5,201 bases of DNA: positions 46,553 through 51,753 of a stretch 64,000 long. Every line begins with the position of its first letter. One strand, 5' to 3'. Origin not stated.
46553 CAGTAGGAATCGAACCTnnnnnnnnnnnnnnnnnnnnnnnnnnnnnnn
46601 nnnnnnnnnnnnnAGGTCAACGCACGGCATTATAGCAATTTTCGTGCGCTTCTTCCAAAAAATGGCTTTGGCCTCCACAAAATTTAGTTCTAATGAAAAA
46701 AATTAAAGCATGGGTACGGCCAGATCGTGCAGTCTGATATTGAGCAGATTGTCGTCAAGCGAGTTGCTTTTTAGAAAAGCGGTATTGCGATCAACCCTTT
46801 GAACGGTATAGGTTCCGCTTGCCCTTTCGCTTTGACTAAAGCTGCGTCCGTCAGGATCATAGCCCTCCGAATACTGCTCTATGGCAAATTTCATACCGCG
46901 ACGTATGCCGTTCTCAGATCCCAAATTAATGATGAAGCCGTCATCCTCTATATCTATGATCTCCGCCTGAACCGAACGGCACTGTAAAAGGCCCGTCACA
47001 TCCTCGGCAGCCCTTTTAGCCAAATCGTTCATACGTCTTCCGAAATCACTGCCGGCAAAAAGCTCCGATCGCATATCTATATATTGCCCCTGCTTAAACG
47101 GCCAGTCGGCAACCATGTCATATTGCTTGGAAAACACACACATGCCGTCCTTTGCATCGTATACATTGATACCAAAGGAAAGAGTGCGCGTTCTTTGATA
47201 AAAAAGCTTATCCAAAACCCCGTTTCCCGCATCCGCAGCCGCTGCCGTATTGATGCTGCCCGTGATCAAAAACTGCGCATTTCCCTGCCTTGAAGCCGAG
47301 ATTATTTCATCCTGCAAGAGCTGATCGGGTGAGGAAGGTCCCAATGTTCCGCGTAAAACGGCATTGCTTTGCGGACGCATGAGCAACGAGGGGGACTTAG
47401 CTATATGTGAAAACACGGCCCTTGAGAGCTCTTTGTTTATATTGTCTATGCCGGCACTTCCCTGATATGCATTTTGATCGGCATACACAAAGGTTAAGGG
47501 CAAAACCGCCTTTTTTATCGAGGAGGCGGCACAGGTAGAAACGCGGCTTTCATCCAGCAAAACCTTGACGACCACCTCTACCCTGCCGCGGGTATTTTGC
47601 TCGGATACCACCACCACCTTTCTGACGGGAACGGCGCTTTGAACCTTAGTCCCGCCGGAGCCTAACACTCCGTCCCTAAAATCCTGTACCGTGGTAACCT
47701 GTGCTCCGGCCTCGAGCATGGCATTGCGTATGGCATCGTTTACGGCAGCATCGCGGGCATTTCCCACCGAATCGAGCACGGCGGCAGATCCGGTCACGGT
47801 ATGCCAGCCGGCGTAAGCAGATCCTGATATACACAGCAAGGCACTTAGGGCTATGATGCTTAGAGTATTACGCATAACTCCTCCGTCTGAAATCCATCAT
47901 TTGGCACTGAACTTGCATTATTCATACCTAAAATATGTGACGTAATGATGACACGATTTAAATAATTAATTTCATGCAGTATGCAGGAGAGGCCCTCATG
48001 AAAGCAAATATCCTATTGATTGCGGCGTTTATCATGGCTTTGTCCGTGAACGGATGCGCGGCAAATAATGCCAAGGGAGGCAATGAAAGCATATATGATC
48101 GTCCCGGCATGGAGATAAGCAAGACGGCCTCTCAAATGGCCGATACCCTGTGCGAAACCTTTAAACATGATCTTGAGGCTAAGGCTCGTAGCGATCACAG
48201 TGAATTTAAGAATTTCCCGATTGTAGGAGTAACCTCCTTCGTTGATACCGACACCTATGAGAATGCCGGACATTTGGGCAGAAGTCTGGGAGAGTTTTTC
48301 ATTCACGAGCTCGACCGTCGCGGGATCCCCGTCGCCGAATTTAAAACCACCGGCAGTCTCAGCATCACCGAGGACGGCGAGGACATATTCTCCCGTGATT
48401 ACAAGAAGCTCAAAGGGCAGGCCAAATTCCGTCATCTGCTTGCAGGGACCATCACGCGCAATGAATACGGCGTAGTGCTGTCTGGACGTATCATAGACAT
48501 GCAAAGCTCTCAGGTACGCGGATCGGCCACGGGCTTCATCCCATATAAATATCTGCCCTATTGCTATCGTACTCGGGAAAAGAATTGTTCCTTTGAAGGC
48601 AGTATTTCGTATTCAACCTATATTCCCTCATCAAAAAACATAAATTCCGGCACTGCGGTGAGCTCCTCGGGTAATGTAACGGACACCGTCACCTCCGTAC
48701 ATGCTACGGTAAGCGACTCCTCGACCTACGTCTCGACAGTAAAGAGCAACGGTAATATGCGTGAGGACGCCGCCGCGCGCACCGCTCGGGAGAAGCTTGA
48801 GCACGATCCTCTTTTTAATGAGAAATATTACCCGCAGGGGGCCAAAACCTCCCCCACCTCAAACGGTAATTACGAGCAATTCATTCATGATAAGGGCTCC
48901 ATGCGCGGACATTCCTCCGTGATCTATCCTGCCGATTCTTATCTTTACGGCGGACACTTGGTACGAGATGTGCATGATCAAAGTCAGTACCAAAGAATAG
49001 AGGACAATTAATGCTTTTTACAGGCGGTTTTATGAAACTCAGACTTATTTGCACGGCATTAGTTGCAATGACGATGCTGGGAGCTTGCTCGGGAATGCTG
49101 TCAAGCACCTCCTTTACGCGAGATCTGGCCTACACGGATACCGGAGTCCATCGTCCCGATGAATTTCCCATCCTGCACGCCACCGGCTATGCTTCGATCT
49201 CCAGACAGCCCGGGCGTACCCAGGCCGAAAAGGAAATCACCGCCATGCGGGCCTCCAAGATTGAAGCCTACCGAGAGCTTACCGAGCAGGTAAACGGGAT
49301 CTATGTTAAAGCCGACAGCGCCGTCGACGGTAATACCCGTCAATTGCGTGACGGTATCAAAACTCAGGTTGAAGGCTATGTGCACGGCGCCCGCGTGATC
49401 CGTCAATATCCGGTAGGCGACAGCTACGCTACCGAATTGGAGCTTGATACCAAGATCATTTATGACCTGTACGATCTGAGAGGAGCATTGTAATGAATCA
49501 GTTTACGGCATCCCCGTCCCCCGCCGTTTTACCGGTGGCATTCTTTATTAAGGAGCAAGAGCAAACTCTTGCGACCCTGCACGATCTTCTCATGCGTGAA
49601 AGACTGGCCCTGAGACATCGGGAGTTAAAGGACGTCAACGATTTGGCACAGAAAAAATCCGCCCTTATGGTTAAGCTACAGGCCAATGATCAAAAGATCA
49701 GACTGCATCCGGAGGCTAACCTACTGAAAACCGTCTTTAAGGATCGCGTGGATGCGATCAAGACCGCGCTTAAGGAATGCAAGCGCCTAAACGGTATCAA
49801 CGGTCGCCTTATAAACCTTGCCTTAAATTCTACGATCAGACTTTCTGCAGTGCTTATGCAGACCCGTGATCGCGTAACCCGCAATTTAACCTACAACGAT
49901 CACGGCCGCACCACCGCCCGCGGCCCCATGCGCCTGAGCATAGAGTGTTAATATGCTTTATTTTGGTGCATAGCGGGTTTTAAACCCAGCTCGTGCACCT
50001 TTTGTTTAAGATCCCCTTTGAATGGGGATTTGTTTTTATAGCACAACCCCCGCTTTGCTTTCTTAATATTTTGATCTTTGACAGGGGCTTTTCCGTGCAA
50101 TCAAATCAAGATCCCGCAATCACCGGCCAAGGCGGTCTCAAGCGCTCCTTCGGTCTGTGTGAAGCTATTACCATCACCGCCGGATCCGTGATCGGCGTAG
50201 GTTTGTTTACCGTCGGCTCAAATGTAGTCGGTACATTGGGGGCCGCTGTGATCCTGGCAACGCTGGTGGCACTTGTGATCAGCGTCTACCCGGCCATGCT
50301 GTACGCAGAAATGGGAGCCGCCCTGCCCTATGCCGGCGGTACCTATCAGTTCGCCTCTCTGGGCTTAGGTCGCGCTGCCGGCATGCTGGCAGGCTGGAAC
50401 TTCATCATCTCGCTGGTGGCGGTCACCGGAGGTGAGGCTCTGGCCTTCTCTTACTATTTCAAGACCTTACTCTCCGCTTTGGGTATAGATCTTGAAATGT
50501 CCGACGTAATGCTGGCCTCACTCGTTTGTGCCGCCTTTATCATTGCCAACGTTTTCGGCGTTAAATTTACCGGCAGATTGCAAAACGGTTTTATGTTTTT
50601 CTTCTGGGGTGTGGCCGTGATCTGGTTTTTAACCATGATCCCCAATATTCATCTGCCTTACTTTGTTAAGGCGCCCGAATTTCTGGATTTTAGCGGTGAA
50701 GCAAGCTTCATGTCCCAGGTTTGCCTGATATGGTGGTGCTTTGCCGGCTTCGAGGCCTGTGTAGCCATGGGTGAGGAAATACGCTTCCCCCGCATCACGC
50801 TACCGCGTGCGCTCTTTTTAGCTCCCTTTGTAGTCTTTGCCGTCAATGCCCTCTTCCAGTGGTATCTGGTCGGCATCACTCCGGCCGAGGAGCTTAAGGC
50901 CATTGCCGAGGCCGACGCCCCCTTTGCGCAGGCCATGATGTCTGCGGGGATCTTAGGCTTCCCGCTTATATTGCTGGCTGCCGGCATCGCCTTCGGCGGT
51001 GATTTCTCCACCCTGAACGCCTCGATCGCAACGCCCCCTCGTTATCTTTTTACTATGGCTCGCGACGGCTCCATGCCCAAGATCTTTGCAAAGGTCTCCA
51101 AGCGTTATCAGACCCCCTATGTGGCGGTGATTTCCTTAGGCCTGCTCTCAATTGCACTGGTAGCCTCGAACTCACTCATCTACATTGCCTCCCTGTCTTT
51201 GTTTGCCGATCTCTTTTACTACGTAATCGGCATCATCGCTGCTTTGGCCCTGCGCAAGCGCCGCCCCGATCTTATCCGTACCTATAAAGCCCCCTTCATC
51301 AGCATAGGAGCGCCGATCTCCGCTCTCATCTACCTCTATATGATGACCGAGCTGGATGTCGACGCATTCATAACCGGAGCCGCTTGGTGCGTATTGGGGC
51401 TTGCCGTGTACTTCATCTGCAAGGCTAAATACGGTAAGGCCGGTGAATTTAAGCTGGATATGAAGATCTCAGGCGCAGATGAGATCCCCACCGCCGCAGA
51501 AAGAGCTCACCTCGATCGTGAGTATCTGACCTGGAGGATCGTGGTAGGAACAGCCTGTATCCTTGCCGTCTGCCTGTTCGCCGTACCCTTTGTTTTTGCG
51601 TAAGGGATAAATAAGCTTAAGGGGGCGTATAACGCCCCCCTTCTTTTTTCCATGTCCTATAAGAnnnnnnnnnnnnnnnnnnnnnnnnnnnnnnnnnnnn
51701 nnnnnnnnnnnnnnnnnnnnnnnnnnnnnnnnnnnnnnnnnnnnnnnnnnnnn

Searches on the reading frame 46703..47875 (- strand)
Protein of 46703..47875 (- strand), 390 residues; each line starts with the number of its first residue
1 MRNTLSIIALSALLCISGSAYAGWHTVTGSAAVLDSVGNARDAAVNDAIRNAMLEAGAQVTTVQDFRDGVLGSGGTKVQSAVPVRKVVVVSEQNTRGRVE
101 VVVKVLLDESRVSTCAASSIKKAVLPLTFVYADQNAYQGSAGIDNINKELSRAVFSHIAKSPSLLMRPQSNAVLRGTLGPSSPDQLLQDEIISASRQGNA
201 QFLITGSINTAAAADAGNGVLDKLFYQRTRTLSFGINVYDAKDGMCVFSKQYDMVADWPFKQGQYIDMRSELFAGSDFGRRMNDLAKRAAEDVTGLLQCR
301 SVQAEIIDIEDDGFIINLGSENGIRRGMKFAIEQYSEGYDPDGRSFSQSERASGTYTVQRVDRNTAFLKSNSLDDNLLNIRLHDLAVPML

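Call 15: search_protein_families(library=pfam, proteins=[window:46703-47875:-])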
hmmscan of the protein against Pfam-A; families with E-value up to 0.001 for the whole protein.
window:46703-47875:- (390 aa): 3 families
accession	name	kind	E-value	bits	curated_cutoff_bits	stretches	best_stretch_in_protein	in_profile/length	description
PF16548.10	FlgT_N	-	1.4e-13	51.6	28.8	1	24-105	2-83/87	Flagellar assembly protein T, N-terminal domain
PF16539.10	FlgT_M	-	1.3e-12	48.7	31.2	1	114-267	2-157/158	Flagellar assembly protein T, middle domain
PF16538.11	FlgT_C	-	3.7e-08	34.1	27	1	312-387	2-76/77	Flagellar assembly protein T, C-terminal domain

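Call 44: search_protein_families(library=ncbifam, proteins=[window:46703-47875:-], max_evalue=0.00001)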
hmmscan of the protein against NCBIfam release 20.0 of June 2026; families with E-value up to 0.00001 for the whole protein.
window:46703-47875:- (390 aa): 0 families

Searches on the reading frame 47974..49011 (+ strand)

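Call 15: search_protein_families(library=pfam, proteins=[window:47974-49011:+])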
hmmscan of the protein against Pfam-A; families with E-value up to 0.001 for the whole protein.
window:47974-49011:+ (345 aa): 1 family
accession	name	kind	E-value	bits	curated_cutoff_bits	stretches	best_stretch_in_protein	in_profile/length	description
PF17680.6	FlgO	-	8.8e-32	110.1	22.6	1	54-192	2-128/130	FlgO protein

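Call 44: search_protein_families(library=ncbifam, proteins=[window:47974-49011:+], max_evalue=0.00001)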
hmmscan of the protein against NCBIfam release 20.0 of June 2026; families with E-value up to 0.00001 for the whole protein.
window:47974-49011:+ (345 aa): 0 families

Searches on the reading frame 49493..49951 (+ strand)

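Call 23: search_protein_families(library=pfam, proteins=[window:49493-49951:+], max_evalue=0.01)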
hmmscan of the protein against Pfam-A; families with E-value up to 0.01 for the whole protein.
window:49493-49951:+ (152 aa): 1 family
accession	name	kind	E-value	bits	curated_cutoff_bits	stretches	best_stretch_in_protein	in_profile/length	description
PF05130.17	FlgN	-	1.7e-13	51.7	30.5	1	19-141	10-146/147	FlgN protein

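Call 44: search_protein_families(library=ncbifam, proteins=[window:49493-49951:+], max_evalue=0.00001)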
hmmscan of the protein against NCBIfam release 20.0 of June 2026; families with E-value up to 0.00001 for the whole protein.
window:49493-49951:+ (152 aa): 0 families

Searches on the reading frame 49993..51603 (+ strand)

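Call 15: search_protein_families(library=pfam, proteins=[window:49993-51603:+])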
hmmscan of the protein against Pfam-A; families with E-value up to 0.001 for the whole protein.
window:49993-51603:+ (536 aa): 4 families
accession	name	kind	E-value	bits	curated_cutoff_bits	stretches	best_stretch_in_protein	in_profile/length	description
PF13520.12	AA_permease_2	-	2.1e-38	132.8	27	1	53-451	1-401/427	Amino acid permease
PF00324.27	AA_permease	-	4.7e-30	105.1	24.6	1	59-461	3-427/470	Amino acid permease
PF13906.12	AA_permease_C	-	3e-05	24.5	27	1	442-476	12-46/51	C-terminus of AA_permease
PF01757.29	Acyl_transf_3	-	0.00023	20.8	31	1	364-481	140-267/326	Acyltransferase domain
